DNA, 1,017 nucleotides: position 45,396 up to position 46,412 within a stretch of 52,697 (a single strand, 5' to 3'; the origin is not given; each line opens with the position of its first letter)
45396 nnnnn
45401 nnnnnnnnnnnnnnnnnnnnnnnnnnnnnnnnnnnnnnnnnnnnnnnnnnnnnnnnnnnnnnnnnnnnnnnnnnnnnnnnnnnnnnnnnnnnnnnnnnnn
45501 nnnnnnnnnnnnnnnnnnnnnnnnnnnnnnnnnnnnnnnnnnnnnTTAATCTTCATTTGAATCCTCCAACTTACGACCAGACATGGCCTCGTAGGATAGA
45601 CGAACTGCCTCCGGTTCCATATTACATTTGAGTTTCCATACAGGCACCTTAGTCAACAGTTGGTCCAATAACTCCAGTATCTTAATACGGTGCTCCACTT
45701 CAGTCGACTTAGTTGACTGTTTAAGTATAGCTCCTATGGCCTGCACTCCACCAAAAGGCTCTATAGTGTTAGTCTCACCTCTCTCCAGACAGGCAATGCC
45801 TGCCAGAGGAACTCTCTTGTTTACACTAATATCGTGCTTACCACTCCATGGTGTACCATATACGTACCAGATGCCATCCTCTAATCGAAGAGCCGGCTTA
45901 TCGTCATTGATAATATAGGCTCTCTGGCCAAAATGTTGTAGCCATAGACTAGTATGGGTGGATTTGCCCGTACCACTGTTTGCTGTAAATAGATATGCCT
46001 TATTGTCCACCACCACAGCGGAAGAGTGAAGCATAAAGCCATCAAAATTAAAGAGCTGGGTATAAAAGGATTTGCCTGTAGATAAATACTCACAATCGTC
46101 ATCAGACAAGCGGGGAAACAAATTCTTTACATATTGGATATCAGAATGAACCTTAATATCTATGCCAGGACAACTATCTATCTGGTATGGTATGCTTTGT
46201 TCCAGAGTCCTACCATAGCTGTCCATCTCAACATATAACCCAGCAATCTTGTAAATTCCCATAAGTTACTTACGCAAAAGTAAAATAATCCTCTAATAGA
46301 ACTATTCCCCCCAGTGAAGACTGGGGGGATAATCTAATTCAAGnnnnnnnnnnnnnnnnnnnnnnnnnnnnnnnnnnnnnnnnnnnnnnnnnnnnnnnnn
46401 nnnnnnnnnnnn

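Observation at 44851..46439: Compact cassette (31-aa ORF, HprK-like kinase, PqqD/RRE, TM-less S24/S26 peptidase) that fits no RiPP class I can name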

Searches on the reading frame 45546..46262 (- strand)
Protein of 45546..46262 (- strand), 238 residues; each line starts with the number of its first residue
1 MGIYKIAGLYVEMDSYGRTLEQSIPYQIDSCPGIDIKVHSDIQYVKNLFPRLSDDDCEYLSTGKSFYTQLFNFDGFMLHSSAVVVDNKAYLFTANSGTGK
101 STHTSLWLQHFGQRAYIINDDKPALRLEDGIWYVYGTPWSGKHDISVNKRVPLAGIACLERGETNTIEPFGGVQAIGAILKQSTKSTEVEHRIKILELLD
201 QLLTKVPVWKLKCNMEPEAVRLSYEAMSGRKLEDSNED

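Call 3: search_protein_families(library=pfam, proteins=[window:45546-46262:-], max_evalue=0.1)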
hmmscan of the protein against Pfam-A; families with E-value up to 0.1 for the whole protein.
window:45546-46262:- (238 aa): 1 family
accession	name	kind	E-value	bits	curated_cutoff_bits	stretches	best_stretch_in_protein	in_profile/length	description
PF13555.12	AAA_29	-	0.072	13.3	27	0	69-102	5-37/61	P-loop containing region of AAA domain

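Call 4: search_protein_families(library=ncbifam, proteins=[window:45546-46262:-], max_evalue=0.1)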
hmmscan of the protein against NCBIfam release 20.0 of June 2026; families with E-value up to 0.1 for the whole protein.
window:45546-46262:- (238 aa): 2 families
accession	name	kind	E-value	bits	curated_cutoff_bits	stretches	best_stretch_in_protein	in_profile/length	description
TIGR04249.1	SCM_chp_ScmC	equivalog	4.9e-07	29.4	125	1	66-192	116-243/292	SynChlorMet cassette protein ScmC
TIGR04352.1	HprK_rel_A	equivalog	0.0055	15.8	200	1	76-132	97-150/280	HprK-related kinase A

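Call 7: search_solved_structures(query=window:45546-46262:-, max_evalue=10, show_alignments=2)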
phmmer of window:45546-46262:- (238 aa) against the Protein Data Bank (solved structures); distinct sequences matched with E-value up to 10: 1.
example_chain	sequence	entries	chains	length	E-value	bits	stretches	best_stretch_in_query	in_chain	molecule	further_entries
2et6_A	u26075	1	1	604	0.049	16.6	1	81-151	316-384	(3R)-hydroxyacyl-CoA dehydrogenase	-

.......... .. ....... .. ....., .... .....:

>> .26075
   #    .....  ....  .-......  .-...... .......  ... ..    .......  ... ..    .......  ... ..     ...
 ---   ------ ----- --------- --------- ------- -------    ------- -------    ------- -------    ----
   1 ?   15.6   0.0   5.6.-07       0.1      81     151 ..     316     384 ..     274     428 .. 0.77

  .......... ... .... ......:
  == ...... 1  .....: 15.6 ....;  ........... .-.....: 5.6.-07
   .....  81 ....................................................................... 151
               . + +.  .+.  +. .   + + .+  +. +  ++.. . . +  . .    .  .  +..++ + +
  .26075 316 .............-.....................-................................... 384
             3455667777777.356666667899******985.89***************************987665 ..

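Call 22: find_homologous_proteins(query=window:45546-46262:-)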
Query window:45546-46262:- (238 aa): 4893 proteins with E <= 0.001 among 5311 candidates; the best 120 are listed.
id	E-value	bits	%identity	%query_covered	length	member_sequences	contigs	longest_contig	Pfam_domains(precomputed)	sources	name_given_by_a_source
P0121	1.1e-158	544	100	100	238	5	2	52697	PF27840.1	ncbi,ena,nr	ncbi:MAG: hypothetical protein IKC38_07020 [Clostridia bacterium]|nr:hypothetical protein [Clostridi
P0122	1.8e-114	399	78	93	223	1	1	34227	PF27840.1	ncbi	-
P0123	3.3e-106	372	68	97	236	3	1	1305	PF27840.1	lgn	-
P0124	1.2e-104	367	68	99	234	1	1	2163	PF27840.1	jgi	jgi:hypothetical protein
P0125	2.2e-104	366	68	99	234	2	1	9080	PF27840.1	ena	-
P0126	9.4e-104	364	67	99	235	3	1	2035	PF27840.1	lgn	-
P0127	2.6e-103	363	68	99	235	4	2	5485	PF27840.1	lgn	-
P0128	6.3e-103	362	67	98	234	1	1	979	PF27840.1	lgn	-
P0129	2.7e-102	360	68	96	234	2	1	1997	PF27840.1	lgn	-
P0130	4.7e-102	359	67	97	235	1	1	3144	PF27840.1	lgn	-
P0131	6.0e-100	352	68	96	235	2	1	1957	PF27840.1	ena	-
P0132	3.4e-99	349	69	95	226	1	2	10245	PF27840.1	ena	-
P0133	3.5e-99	349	65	97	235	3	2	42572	PF27840.1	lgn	-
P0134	4.0e-99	349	68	96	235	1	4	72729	PF27840.1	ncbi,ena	-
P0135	4.4e-99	349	64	97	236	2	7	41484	PF27840.1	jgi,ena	-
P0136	6.0e-99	349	64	97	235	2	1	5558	PF27840.1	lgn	-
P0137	6.9e-99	348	65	97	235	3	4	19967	PF27840.1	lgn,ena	-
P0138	7.7e-99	348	63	99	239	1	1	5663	PF27840.1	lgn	-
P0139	8.9e-99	348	66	97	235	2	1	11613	PF27840.1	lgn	-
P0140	9.6e-99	348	63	97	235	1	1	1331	PF27840.1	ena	-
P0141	2.8e-98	346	66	97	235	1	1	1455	PF27840.1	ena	-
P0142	5.1e-98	346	65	97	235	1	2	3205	PF27840.1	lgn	-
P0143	6.4e-98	345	65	97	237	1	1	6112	PF27840.1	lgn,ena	-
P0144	7.3e-98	345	66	95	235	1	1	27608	PF27840.1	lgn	-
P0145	1.3e-97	344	65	97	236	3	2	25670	PF27840.1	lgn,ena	-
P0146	1.4e-97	344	66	96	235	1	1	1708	PF27840.1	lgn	-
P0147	3.0e-97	343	64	97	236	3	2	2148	PF27840.1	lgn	-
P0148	4.5e-97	342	65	97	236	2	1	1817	PF27840.1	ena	-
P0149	5.2e-97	342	63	97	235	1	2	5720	PF27840.1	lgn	-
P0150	2.0e-96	340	64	98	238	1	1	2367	PF27840.1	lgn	-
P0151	6.5e-96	339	63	97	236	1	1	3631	PF27840.1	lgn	-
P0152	7.2e-96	339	65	97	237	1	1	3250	PF27840.1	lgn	-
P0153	2.7e-95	337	65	97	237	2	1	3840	PF27840.1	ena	-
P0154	4.0e-95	336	64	98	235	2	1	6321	PF27840.1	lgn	-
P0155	6.2e-95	335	65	97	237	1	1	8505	PF27840.1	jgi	-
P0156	6.4e-95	335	64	99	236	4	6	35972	PF27840.1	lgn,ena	-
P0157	9.7e-95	335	63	96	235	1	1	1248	PF27840.1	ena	-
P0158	1.0e-94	335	61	98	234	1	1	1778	PF27840.1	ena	-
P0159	1.2e-94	335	64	97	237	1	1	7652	PF27840.1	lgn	-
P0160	1.6e-94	334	64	97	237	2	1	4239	PF27840.1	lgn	-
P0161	1.7e-94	334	66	97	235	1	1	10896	PF27840.1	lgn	-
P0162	1.7e-94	334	65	96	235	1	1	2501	PF27840.1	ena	-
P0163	1.9e-94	334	65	97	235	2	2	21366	PF27840.1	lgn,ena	-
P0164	2.1e-94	334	66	95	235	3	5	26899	PF27840.1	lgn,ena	-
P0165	2.7e-94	333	64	97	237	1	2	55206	PF27840.1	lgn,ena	-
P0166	3.4e-94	333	62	98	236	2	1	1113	PF27840.1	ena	-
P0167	4.3e-94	333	65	96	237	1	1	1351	PF27840.1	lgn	-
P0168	5.9e-94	332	61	97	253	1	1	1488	PF27840.1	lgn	-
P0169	6.1e-94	332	62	98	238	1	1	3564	PF27840.1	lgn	-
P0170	7.1e-94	332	64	98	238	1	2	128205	PF27840.1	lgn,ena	-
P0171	8.0e-94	332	62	98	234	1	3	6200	PF27840.1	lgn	-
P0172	9.6e-94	332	65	97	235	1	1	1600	PF27840.1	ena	-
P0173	1.2e-93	331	64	97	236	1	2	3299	PF27840.1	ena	-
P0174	1.3e-93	331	63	96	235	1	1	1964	PF27840.1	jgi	-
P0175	2.1e-93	330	64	97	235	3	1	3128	PF27840.1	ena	-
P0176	2.5e-93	330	63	97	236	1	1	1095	PF27840.1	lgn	-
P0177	2.6e-93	330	64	97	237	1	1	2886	PF27840.1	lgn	-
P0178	2.6e-93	330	62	97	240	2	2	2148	PF27840.1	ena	-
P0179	2.6e-93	330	61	99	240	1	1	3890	PF27840.1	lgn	-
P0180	4.2e-93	329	64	96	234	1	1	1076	PF27840.1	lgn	-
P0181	5.2e-93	329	62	95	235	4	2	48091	PF27840.1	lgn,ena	-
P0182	5.3e-93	329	64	96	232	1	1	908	PF27840.1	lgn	-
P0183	5.5e-93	329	63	97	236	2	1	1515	PF27840.1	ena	-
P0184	6.0e-93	329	65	97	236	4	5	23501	PF27840.1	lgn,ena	-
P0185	7.2e-93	329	64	97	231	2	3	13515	PF27840.1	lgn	-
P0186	8.4e-93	328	65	96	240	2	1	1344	PF27840.1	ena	-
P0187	9.9e-93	328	63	97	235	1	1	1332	PF27840.1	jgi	-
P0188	1.2e-92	328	61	97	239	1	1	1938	PF27840.1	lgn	-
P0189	1.3e-92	328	63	96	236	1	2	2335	PF27840.1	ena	-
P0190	1.3e-92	328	63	98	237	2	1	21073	PF27840.1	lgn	-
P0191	1.7e-92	327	63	96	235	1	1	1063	PF27840.1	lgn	-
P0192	2.3e-92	327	62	96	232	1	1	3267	PF27840.1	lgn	-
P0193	2.4e-92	327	61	97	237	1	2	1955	PF27840.1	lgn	-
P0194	3.9e-92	326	63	97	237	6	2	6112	PF27840.1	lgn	-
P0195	4.5e-92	326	64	98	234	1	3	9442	PF27840.1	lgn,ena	-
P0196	4.6e-92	326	63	96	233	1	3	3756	PF27840.1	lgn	-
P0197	5.0e-92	326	62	96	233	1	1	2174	PF27840.1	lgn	-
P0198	9.0e-92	325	63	97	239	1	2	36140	PF27840.1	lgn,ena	-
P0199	9.1e-92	325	63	97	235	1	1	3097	PF27840.1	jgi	-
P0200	9.5e-92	325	64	96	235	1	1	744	PF27840.1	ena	-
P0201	1.1e-91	325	60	99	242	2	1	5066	PF27840.1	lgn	-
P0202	1.4e-91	325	62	95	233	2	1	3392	PF27840.1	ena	-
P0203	1.5e-91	324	61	97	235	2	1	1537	PF27840.1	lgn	-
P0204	1.5e-91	324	64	96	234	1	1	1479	PF27840.1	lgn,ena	-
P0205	1.6e-91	324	62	98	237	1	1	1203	PF27840.1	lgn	-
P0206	1.6e-91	324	64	95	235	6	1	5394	PF27840.1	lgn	-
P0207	1.6e-91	324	62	96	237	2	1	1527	PF27840.1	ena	-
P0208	1.7e-91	324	63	96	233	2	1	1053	PF27840.1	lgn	-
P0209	1.9e-91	324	63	96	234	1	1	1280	PF27840.1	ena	-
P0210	2.0e-91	324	61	97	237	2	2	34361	PF27840.1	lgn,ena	-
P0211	2.1e-91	324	63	97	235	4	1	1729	PF27840.1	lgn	-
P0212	2.1e-91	324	61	99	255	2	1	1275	PF27840.1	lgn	-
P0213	2.5e-91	324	61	97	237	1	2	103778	PF27840.1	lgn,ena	-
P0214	2.6e-91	324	64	96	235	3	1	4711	PF27840.1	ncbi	-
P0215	2.8e-91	323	65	94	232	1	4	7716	PF27840.1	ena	-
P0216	3.2e-91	323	62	97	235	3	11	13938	PF27840.1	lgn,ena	-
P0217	4.0e-91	323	61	100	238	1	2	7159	PF27840.1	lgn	-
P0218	5.1e-91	323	64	96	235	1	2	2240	PF27840.1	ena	-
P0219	5.2e-91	323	62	98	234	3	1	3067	PF27840.1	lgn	-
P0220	5.4e-91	323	63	97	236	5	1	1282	PF27840.1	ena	-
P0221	5.8e-91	322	61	97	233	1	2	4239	PF27840.1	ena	-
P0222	5.8e-91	322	59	100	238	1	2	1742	PF27840.1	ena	-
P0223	5.9e-91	322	62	95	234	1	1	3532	PF27840.1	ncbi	-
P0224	8.1e-91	322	61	99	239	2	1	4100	PF27840.1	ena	-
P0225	9.4e-91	322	61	97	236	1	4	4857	PF27840.1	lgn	-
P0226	1.1e-90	322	62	97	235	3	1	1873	PF27840.1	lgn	-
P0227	1.1e-90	322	62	99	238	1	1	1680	PF27840.1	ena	-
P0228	1.2e-90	321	64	97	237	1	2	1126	PF27840.1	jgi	-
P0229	1.6e-90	321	61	97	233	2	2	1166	PF27840.1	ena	-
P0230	1.6e-90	321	62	97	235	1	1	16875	PF27840.1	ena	-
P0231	1.8e-90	321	62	95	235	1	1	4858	PF27840.1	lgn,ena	-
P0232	1.9e-90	321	63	95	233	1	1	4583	PF27840.1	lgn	-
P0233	1.9e-90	321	63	96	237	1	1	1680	PF27840.1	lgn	-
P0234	1.9e-90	321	61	97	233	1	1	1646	PF27840.1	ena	-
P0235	2.1e-90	321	60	97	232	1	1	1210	PF27840.1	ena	-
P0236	2.5e-90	320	61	97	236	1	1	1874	PF27840.1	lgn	-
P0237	2.6e-90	320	58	97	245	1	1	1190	PF27840.1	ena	-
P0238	2.7e-90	320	60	99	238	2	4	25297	PF27840.1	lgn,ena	-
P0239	2.9e-90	320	60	99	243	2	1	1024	PF27840.1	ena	-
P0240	3.2e-90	320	63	95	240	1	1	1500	PF27840.1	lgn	-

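Call 26: search_solved_structures(query=A2, max_evalue=10, show_alignments=2)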
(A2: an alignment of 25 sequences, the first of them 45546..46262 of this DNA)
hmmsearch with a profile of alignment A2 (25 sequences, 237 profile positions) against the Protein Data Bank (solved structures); distinct sequences matched with E-value up to 10: 4.
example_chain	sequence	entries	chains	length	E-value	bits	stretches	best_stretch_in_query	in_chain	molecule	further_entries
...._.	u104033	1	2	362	0.092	15.7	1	49-96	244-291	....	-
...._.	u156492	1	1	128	0.39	13.6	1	169-216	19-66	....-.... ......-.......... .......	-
2et6_A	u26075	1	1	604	0.78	12.6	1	83-152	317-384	(3R)-hydroxyacyl-CoA dehydrogenase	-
5kow_A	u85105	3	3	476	2.1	11.2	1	34-116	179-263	Pentachlorophenol 4-monooxygenase | Putative rifampin monooxygenase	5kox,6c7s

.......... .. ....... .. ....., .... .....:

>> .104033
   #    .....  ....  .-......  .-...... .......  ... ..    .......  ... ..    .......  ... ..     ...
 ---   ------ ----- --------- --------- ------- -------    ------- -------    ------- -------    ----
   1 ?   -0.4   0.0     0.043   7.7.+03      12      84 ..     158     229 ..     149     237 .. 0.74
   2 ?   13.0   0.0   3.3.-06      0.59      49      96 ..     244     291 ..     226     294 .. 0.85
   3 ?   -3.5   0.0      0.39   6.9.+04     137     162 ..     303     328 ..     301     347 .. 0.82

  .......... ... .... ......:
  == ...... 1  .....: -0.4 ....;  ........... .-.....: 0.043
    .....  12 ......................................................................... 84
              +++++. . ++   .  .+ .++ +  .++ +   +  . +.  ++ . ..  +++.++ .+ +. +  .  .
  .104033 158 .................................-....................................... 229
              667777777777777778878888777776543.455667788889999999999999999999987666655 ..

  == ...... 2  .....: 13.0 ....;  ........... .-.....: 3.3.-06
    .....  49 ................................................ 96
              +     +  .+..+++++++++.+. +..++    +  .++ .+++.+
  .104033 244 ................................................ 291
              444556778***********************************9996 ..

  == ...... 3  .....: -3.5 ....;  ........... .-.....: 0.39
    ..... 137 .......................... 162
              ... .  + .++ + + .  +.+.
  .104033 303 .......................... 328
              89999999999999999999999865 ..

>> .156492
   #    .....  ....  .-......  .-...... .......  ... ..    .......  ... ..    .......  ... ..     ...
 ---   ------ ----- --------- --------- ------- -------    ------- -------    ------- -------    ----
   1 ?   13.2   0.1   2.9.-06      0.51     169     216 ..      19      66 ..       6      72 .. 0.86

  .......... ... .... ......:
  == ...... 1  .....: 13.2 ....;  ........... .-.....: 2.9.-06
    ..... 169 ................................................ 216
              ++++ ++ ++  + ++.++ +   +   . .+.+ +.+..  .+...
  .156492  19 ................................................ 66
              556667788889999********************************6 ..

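Call 34: search_protein_families(library=ncbifam, alignment_id=A2, max_evalue=1)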
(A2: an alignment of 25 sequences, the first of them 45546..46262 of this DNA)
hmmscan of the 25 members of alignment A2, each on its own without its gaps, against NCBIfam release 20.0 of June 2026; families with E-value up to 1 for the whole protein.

A. member 1, window:45546-46262:- (238 aa): 3 families
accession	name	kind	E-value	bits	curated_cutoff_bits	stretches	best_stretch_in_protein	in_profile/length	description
TIGR04249.1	SCM_chp_ScmC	equivalog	4.9e-07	29.4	125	1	66-192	116-243/292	SynChlorMet cassette protein ScmC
TIGR04352.1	HprK_rel_A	equivalog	0.0055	15.8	200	1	76-132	97-150/280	HprK-related kinase A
NF006821.0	PRK09344.1-3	subfamily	0.11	11.1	369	1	74-130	200-266/525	phosphoenolpyruvate carboxykinase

B. families by the number of members that match (of 25 scanned): 5 families
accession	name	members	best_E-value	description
TIGR04249.1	SCM_chp_ScmC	25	3e-10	SynChlorMet cassette protein ScmC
TIGR04352.1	HprK_rel_A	25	2.8e-05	HprK-related kinase A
NF006821.0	PRK09344.1-3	8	0.057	phosphoenolpyruvate carboxykinase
TIGR04355.1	HprK_rel_B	4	0.088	HprK-related kinase B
NF007301.0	PRK09781.1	1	0.13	hypothetical protein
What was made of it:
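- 45546..46262 (-): lppK-like peptide kinase (HprK/PEPCK-fold P-loop protein, Pfam PF27840 'ScmC'), 238 aa, with invariant SGTGKST (97-102... P-loop) and NDDKP (119-123). All 25 aligned relatives hit NCBIfam ScmC (best 3e-10) and HprK_rel_A (call 34).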

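Call 38: predict_structure(alignment_id=A2)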
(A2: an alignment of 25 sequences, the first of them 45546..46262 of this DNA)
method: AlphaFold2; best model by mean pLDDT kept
length: 238 residues; sequences in the alignment: 25
mean_pLDDT: 90.7   pTM: 0.87
mean pLDDT of the five models: 90.7, 90.5, 90.3, 89.8, 89.4
residues with pLDDT >= 90: 199; 70-90: 24; 50-70: 8; < 50: 7
segments of 3 or more residues with pLDDT < 50: 232-238
pLDDT, mean of each block of 10 residues (from residue 1): 95 94 93 95 95 95 95 96 94 89 92 91 95 93 71 96 94 94 89 94 96 92 88 40
secondary structure, 60 per line:
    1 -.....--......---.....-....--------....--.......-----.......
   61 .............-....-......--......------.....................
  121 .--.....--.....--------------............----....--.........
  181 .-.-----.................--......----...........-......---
elements in order: E2-6 E9-14 H18-22 E36-39 H42-48 H54-73 E75-78 E80-85 E88-93 H100-114 E115-121 E124-128 E131-135 E150-161 E166-169 H172-181 H189-205 E208-213 H218-228 H230-235
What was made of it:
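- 45546..46262 (-): AF2 model pLDDT 90.7 (call 38).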

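Call 40: fold_search(model_id=the predicted structure, library=pdb)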
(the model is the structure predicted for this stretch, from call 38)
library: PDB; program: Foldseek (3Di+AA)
matches with E <= 10: 463; with E <= 0.001: 42
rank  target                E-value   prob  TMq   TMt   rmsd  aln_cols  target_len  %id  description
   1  9a4u_A                2.0e-05  1.00  0.43  0.22   9.3       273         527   14  Integrative model of PCKA-QOX2 by crosslinking MS and deep learning (released 2024-09-18)
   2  1kkm_A                2.3e-05  1.00  0.39  0.51   6.3       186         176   17  L.casei HprK/P in complex with B.subtilis P-Ser-HPr (released 2002-08-28)
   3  2pc9_D                2.7e-05  1.00  0.43  0.22   8.3       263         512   13  Crystal Structure Of ATP-Dependent Phosphoenolpyruvate Carboxykinase From Thermus thermophilus HB8 (released 2007-10-02)
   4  2qmh_B                2.9e-05  1.00  0.39  0.49   7.2       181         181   18  structure of V267F mutant HprK/P (released 2007-09-18)
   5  2qmh_J                3.1e-05  1.00  0.38  0.49   8.1       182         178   18  structure of V267F mutant HprK/P (released 2007-09-18)
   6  1kkl_B                3.7e-05  1.00  0.39  0.53   4.7       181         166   15  L.casei HprK/P in complex with B.subtilis HPr (released 2002-08-28)
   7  1kkm_B                3.7e-05  1.00  0.39  0.50   7.9       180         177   17  L.casei HprK/P in complex with B.subtilis P-Ser-HPr (released 2002-08-28)
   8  2qmh_H                4.4e-05  1.00  0.39  0.49   8.1       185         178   18  structure of V267F mutant HprK/P (released 2007-09-18)
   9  1kkl_C                5.3e-05  1.00  0.39  0.53   6.0       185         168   16  L.casei HprK/P in complex with B.subtilis HPr (released 2002-08-28)
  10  1kkl_A                6.0e-05  1.00  0.38  0.52   6.0       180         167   16  L.casei HprK/P in complex with B.subtilis HPr (released 2002-08-28)
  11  1kkm_C                6.0e-05  1.00  0.38  0.49   8.0       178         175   17  L.casei HprK/P in complex with B.subtilis P-Ser-HPr (released 2002-08-28)
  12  1xkv_B                8.1e-05  1.00  0.44  0.22   8.7       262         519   12  Crystal Structure Of ATP-Dependent Phosphoenolpyruvate Carboxykinase From Thermus thermophilus HB8 (released 2005-10-11)
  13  1oen                  8.6e-05  1.00  0.52  0.28   8.9       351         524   10  PHOSPHOENOLPYRUVATE CARBOXYKINASE (released 1996-11-08)
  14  3tqf_B                9.6e-05  1.00  0.36  0.53   7.7       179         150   14  Structure of the Hpr(Ser) kinase/phosphatase from Coxiella burnetii (released 2011-09-21)
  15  3tqf_A                1.4e-04  1.00  0.34  0.45   9.4       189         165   15  Structure of the Hpr(Ser) kinase/phosphatase from Coxiella burnetii (released 2011-09-21)
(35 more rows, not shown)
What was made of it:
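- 45546..46262 (-): Foldseek top hits are HprK/P and PEP carboxykinase, E from 2e-5, probability 1.0 (call 40).
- The fold matches HprK/P (call 40).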

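Call 65: search_protein_families(library=padloc, proteins=[window:45546-46262:-], max_evalue=0.01)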
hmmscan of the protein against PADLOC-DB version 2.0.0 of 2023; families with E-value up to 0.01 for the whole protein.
window:45546-46262:- (238 aa): 0 families
